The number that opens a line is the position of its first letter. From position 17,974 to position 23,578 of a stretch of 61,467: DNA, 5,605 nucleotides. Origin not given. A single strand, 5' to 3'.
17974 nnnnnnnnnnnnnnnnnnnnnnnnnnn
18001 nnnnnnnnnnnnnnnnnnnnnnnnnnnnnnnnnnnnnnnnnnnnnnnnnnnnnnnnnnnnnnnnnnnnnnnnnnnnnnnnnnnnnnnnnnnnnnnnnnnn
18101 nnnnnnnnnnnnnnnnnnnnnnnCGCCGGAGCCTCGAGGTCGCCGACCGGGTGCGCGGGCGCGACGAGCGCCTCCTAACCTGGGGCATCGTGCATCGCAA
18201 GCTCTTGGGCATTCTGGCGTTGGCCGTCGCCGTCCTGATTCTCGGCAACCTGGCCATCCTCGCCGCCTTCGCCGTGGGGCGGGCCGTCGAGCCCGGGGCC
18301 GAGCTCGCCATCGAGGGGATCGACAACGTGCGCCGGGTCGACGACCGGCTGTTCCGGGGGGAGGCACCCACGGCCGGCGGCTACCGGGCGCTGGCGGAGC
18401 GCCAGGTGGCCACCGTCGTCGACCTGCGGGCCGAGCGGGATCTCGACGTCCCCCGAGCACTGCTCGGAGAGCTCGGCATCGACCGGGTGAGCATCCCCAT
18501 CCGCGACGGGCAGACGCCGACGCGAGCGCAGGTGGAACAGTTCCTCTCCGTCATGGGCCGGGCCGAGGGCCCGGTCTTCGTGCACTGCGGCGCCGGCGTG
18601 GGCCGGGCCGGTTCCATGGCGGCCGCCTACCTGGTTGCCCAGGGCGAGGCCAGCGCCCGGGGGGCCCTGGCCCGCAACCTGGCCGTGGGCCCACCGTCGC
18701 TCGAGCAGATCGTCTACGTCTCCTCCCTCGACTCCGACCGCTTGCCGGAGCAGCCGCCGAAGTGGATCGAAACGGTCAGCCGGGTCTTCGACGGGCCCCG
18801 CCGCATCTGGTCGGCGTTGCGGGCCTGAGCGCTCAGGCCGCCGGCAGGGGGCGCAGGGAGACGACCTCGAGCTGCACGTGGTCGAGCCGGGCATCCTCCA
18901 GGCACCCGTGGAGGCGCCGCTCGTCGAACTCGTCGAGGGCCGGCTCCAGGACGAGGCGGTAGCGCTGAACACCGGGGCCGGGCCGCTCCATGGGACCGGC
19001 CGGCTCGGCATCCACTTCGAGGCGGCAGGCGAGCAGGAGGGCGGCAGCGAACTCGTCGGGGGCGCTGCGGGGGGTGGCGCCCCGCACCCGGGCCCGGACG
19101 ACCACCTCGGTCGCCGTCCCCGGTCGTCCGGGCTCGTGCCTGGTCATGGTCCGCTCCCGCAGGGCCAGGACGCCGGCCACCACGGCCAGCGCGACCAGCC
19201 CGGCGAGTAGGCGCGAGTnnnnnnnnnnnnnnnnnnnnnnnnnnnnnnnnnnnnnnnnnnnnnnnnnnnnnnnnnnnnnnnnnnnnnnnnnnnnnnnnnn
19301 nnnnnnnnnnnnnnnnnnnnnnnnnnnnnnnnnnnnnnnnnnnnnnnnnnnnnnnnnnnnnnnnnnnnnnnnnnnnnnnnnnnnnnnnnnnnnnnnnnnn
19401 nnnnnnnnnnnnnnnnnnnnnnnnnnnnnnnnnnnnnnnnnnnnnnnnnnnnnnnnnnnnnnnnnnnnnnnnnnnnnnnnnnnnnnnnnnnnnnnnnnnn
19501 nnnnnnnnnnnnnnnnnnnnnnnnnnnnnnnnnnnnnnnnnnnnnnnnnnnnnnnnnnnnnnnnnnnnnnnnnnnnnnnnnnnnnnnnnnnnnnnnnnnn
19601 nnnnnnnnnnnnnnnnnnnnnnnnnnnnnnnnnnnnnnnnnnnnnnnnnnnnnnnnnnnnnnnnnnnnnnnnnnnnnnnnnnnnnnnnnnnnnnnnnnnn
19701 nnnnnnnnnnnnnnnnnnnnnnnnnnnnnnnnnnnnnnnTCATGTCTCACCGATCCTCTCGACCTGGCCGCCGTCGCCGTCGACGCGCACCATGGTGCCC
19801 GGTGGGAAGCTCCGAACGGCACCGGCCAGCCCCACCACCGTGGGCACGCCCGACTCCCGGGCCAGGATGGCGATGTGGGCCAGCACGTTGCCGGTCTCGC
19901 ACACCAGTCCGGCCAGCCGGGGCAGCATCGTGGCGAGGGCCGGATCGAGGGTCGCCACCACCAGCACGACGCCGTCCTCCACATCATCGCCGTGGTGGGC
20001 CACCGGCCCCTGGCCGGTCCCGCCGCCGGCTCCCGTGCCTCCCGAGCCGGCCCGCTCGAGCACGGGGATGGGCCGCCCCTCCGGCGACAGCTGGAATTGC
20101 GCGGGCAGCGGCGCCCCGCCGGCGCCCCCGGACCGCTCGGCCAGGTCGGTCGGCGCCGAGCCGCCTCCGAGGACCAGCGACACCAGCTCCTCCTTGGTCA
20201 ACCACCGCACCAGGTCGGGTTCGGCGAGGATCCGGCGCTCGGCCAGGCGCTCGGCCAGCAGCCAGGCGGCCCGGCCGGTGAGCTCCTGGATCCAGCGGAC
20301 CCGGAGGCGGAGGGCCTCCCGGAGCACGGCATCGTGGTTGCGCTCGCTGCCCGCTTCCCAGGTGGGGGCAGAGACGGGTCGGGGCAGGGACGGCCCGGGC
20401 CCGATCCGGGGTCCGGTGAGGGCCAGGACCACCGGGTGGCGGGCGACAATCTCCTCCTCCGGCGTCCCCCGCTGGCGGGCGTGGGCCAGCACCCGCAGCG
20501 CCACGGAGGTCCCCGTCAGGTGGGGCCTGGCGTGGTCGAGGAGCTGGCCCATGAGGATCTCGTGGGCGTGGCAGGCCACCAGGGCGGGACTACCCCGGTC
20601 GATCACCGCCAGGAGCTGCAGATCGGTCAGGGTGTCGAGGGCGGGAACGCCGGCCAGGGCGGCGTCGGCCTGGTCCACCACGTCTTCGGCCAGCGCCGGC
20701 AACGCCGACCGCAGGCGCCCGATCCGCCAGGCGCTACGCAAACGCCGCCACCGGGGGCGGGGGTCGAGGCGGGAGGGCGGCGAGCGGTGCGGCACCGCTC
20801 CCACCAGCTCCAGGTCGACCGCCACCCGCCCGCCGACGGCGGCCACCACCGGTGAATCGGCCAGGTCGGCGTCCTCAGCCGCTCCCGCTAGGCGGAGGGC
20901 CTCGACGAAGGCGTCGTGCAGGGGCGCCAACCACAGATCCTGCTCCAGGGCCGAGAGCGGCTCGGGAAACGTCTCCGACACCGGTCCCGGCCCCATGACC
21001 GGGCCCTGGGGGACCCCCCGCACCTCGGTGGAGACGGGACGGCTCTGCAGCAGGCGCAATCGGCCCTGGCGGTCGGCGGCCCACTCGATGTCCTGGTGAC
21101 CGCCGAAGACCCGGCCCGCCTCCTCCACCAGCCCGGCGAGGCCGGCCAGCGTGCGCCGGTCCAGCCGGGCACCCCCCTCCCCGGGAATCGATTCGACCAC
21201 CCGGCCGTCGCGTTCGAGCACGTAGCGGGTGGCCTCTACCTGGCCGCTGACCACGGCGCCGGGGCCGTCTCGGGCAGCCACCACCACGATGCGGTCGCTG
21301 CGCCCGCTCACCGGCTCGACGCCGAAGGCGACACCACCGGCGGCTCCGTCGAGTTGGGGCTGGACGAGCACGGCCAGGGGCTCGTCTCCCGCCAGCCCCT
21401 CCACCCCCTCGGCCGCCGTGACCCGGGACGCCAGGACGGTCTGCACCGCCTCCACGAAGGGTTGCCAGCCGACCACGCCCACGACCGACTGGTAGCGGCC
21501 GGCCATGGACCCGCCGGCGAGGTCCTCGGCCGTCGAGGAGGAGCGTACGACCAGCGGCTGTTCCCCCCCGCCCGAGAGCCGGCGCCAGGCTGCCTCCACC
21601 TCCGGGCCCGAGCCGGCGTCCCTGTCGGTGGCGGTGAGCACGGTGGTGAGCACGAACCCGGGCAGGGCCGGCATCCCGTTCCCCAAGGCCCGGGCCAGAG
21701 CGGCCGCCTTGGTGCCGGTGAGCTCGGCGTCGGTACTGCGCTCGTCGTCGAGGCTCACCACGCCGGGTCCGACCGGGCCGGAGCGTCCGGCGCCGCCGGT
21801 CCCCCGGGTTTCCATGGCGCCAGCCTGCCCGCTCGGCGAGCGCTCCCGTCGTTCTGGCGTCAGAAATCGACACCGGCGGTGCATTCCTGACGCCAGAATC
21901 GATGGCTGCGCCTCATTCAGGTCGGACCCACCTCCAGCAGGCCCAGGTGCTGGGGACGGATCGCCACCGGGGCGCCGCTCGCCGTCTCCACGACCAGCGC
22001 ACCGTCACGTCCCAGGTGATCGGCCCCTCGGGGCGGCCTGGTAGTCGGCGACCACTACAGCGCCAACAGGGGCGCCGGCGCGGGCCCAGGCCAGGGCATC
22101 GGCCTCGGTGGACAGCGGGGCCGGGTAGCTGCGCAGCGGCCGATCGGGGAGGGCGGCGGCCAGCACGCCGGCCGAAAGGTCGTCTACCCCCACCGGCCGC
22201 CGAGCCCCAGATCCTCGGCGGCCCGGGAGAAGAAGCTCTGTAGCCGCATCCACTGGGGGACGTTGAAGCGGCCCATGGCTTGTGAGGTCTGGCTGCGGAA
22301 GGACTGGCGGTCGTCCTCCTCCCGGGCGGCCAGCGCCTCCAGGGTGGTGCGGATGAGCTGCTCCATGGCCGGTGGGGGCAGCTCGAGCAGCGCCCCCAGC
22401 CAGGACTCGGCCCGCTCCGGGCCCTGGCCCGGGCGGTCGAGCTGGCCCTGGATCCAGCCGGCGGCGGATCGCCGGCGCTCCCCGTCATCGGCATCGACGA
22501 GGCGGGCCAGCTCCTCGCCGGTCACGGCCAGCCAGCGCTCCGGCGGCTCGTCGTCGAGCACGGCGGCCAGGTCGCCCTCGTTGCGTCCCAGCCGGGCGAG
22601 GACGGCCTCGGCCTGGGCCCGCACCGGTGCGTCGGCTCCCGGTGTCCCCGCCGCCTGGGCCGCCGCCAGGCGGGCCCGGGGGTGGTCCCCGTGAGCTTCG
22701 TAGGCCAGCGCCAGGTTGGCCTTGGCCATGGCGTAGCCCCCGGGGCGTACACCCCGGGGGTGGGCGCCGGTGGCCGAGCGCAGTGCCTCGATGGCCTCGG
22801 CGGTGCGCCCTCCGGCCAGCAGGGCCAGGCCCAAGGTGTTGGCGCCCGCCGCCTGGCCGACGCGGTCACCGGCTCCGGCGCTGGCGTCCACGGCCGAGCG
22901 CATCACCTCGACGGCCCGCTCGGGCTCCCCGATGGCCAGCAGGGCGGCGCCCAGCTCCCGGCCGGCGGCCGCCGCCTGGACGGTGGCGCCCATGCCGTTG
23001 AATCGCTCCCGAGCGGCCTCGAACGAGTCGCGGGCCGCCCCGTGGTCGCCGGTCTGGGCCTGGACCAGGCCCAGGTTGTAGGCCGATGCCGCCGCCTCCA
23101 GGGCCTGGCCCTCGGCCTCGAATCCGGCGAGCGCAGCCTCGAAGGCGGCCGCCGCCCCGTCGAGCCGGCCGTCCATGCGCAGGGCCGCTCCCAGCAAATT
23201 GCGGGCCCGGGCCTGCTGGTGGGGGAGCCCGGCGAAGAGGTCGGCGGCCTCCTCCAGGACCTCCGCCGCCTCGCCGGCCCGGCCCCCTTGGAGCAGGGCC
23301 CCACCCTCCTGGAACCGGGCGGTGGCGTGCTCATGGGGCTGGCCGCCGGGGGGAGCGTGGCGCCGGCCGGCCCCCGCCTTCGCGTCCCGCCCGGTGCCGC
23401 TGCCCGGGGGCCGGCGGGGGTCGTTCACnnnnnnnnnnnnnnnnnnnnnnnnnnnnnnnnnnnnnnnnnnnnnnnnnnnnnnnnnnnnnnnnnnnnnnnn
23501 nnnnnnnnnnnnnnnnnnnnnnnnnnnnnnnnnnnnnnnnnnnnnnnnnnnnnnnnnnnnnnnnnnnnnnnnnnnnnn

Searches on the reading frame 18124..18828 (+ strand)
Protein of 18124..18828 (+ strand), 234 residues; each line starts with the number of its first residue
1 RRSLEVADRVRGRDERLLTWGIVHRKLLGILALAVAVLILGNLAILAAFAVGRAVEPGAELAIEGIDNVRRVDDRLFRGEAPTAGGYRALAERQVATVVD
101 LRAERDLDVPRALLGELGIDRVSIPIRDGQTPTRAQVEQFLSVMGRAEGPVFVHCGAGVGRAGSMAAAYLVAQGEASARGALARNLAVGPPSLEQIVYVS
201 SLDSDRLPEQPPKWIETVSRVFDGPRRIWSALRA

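Call 10: search_protein_families(library=pfam, proteins=[window:18124-18828:+], max_evalue=0.001)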
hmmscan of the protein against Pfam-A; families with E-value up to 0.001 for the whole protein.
window:18124-18828:+ (234 aa): 7 families
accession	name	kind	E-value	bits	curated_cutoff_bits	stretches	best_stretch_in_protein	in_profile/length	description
PF22741.1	PTP-NADK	-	1.9e-23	83.1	27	1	73-179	27-140/163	DSP-PTPase phosphatase fused to NAD+ Kinase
PF22785.1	Tc-R-P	-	4.1e-21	75.9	27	1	78-175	7-106/106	Polymorphic toxin system, DSP-PTPase phosphatase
PF22784.1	PTP-SAK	-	8.1e-18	65.4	27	1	87-179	24-118/153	Swiss Army Knife protein, DSP-PTPase phosphatase domain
PF00782.25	DSPc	-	7e-08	32.8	33.5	1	82-181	7-106/133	Dual specificity phosphatase, catalytic domain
PF13350.11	Y_phosphatase3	-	3.5e-06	27.6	22.2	1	77-174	29-154/240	Tyrosine phosphatase family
PF00102.32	Y_phosphatase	-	0.0003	21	20.9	1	139-173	156-194/234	Protein-tyrosine phosphatase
PF14566.11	PTPlike_phytase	-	0.0005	20.6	27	1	124-167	107-152/158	Inositol hexakisphosphate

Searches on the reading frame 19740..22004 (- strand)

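Call 28: search_protein_families(library=pfam, proteins=[window:19740-22004:-], max_evalue=0.0001)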
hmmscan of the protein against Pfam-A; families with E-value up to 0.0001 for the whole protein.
window:19740-22004:- (754 aa): 2 families
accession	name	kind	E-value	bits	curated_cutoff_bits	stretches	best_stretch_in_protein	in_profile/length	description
PF01326.24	PPDK_N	-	2.9e-25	89.7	27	1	143-269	92-228/328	Pyruvate phosphate dikinase, AMP/ATP-binding domain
PF00391.29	PEP-utilizers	-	1.3e-16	60.4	23.1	1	676-746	2-72/72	PEP-utilising enzyme, mobile domain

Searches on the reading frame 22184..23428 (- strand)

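Call 51: search_protein_families(library=pfam, proteins=[window:22184-23428:-], max_evalue=0.0001)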
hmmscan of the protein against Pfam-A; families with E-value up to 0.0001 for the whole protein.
window:22184-23428:- (414 aa): 7 families
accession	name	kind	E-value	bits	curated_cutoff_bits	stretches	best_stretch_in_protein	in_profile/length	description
PF13432.12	TPR_16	-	7.1e-15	55.6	32.7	2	117-186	1-64/65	Tetratricopeptide repeat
PF13424.12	TPR_12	-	3.4e-14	53.2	30.1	1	72-143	2-75/77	Tetratricopeptide repeat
PF07719.23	TPR_2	-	2.1e-10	40.3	27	0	115-141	3-29/34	Tetratricopeptide repeat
PF13181.12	TPR_8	-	1.6e-08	34.5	25.7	0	115-139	3-27/34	Tetratricopeptide repeat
PF13428.12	TPR_14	-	2.1e-08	34.5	23.5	0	155-183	3-31/44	Tetratricopeptide repeat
PF00515.34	TPR_1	-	1.4e-06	28.3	27.8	0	73-100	1-28/34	Tetratricopeptide repeat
PF13174.12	TPR_6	-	1.7e-05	25.6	26.3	0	199-224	6-31/33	Tetratricopeptide repeat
